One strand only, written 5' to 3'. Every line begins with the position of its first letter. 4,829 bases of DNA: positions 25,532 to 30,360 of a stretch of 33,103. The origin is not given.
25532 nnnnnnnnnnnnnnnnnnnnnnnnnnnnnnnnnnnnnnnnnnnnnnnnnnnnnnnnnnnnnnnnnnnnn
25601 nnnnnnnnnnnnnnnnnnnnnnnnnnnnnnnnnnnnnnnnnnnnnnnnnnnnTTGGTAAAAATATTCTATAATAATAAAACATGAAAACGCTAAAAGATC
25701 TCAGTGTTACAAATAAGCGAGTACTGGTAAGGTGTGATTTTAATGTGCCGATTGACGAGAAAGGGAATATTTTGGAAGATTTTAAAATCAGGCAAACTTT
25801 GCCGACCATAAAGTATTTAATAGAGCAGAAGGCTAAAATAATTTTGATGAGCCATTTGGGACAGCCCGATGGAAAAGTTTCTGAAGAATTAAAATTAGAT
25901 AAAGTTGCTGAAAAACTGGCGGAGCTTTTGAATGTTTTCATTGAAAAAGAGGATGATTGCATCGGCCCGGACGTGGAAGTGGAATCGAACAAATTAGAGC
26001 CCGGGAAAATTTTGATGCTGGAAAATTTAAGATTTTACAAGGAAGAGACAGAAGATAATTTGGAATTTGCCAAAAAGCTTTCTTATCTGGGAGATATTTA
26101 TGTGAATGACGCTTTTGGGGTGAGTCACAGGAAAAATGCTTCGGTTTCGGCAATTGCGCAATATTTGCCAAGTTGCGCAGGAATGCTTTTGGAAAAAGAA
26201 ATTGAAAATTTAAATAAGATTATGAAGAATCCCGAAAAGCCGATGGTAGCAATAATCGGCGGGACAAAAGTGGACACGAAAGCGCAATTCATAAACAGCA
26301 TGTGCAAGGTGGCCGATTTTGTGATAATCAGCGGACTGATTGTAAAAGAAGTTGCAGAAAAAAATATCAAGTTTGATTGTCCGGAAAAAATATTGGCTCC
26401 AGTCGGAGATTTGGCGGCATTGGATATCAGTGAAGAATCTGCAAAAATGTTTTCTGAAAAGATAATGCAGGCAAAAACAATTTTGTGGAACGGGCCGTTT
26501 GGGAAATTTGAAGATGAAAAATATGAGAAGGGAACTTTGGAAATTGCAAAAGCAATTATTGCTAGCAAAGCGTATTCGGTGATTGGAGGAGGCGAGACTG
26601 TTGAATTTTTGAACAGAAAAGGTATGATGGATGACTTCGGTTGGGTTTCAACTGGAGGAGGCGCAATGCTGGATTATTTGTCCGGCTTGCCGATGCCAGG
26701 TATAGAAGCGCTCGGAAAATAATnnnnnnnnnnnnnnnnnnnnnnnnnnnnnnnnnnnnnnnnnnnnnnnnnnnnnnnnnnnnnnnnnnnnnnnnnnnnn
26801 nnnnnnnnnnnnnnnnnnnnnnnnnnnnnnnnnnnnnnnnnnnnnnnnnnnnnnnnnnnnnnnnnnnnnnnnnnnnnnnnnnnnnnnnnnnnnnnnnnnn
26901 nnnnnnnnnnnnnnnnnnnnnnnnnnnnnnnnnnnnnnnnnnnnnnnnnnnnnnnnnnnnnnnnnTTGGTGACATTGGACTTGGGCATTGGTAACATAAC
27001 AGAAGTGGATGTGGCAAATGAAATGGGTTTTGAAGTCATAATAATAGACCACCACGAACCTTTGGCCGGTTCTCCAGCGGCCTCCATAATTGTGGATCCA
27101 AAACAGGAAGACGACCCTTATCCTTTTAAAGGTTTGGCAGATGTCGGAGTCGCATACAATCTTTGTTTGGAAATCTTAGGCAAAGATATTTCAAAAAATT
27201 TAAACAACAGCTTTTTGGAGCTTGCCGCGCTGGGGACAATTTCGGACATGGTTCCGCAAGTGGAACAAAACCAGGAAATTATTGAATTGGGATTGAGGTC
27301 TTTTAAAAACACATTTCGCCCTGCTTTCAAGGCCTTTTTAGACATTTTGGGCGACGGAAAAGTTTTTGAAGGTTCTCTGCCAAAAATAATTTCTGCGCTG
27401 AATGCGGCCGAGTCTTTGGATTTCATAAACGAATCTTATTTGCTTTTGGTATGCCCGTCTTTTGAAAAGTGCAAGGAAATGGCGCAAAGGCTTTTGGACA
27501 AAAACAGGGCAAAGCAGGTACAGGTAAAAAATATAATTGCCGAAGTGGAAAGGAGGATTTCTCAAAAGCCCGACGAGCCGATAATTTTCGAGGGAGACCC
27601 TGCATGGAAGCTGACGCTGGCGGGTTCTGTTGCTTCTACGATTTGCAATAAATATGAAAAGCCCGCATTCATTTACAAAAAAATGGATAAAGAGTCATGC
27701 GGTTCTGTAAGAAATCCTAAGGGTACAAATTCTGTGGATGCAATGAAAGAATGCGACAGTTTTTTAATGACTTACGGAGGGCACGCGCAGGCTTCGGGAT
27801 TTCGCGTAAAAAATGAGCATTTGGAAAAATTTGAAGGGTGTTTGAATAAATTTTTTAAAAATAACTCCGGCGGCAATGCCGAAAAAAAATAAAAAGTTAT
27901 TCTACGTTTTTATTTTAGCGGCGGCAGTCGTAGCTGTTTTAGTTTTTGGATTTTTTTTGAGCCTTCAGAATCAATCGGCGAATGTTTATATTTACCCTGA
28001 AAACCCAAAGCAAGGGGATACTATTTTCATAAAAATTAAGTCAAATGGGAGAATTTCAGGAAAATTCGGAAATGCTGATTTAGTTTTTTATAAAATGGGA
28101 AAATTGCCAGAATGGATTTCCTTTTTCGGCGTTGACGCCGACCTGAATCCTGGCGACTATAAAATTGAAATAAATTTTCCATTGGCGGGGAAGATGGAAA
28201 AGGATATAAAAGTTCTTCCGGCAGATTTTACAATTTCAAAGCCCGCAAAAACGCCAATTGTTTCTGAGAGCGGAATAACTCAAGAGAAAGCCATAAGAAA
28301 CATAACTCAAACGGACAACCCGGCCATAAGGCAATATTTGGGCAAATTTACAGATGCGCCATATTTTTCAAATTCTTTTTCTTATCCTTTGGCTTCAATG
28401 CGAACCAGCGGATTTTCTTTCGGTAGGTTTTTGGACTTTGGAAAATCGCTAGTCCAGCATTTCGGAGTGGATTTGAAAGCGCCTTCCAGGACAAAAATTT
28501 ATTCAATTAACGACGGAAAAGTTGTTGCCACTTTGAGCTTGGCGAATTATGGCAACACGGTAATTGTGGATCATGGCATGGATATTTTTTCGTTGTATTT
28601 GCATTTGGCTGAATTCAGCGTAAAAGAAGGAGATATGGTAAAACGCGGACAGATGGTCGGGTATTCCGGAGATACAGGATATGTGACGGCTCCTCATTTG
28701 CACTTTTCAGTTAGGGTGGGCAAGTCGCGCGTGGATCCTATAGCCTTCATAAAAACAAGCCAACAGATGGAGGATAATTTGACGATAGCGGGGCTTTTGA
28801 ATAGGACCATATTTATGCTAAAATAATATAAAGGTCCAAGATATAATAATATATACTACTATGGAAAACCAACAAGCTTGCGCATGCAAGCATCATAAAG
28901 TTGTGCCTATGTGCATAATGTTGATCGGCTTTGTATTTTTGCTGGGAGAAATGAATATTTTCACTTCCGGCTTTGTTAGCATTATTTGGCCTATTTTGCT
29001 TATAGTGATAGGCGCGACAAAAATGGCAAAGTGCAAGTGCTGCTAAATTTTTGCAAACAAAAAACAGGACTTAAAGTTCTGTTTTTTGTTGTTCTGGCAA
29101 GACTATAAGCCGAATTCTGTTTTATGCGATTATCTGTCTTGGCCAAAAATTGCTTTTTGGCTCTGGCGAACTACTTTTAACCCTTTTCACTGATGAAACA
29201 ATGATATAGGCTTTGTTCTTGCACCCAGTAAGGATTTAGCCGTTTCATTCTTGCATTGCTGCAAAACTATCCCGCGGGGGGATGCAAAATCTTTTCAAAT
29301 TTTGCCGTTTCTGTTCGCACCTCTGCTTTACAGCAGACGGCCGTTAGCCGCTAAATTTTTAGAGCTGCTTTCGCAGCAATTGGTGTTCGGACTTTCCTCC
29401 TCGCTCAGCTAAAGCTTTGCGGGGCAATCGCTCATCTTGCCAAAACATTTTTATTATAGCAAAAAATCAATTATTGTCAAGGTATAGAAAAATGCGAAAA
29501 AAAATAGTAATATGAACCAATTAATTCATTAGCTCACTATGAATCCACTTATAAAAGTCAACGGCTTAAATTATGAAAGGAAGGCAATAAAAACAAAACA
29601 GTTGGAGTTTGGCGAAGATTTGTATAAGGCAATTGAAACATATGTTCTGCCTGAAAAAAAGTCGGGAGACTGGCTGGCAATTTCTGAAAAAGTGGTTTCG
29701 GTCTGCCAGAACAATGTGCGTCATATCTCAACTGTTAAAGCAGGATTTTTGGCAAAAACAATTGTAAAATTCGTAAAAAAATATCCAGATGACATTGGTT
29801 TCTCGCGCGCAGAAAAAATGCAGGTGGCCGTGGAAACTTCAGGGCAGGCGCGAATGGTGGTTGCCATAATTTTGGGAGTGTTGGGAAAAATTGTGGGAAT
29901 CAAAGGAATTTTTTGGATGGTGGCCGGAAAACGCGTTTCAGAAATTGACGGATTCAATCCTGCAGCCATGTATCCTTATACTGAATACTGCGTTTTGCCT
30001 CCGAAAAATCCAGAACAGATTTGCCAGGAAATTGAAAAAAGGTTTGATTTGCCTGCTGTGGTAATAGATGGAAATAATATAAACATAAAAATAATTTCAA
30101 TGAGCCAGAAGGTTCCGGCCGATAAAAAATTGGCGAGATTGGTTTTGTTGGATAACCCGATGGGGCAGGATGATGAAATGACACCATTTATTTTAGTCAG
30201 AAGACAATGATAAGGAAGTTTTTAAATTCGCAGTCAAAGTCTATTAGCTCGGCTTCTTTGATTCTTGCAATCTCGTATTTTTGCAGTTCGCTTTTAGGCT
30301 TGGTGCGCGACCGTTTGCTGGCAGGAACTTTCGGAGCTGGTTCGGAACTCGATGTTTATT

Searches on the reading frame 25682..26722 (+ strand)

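Call 30: search_protein_families(library=pfam, proteins=[window:25682-26722:+], max_evalue=0.01)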
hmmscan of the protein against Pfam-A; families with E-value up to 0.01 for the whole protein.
window:25682-26722:+ (346 aa): 1 family
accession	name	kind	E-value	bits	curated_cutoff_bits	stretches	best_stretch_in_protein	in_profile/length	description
PF00162.24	PGK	-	3.2e-115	385.6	27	2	4-222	1-218/379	Phosphoglycerate kinase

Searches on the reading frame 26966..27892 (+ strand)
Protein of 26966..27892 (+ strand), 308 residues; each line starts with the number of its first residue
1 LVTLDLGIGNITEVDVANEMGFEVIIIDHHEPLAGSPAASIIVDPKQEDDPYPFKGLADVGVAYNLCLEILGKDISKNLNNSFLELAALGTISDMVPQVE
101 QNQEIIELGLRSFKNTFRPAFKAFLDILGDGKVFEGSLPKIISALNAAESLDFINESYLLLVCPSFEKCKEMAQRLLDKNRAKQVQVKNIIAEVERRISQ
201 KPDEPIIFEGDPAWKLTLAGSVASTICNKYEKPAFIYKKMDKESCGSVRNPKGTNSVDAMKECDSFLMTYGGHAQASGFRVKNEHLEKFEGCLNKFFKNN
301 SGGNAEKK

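Call 50: search_protein_families(library=pfam, proteins=[window:26966-27892:+], max_evalue=0.001)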
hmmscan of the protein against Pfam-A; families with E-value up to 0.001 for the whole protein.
window:26966-27892:+ (308 aa): 2 families
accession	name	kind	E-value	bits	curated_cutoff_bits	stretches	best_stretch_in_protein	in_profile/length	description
PF01368.27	DHH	-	4.3e-09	37.1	28.1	1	2-91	44-125/125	DHH family, N-terminal domain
PF02272.25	DHHA1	-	6.1e-07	30.3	25.9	1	213-298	12-101/102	DHHA1 domain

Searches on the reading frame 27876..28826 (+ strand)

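Call 51: search_protein_families(library=pfam, proteins=[window:27876-28826:+], max_evalue=0.001)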
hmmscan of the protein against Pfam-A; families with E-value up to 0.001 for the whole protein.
window:27876-28826:+ (316 aa): 1 family
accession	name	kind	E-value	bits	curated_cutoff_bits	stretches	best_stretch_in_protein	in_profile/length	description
PF01551.29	Peptidase_M23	-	5.4e-30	103.9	28.7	1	194-288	2-96/96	Peptidase family M23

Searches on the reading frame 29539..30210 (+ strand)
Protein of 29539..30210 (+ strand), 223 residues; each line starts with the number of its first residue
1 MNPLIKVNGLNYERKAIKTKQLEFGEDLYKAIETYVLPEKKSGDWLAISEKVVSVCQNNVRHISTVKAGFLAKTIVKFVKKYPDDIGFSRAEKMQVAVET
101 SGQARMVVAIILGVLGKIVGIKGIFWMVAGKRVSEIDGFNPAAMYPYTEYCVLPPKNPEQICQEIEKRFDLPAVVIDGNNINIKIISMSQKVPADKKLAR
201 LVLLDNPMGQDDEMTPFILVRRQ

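Call 51: search_protein_families(library=pfam, proteins=[window:29539-30210:+], max_evalue=0.001)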
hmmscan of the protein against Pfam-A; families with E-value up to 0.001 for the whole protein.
window:29539-30210:+ (223 aa): 1 family
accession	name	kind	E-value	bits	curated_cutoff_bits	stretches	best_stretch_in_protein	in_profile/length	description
PF01996.21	F420_ligase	-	6.6e-10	39.3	25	1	17-169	2-134/218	F420-0:Gamma-glutamyl ligase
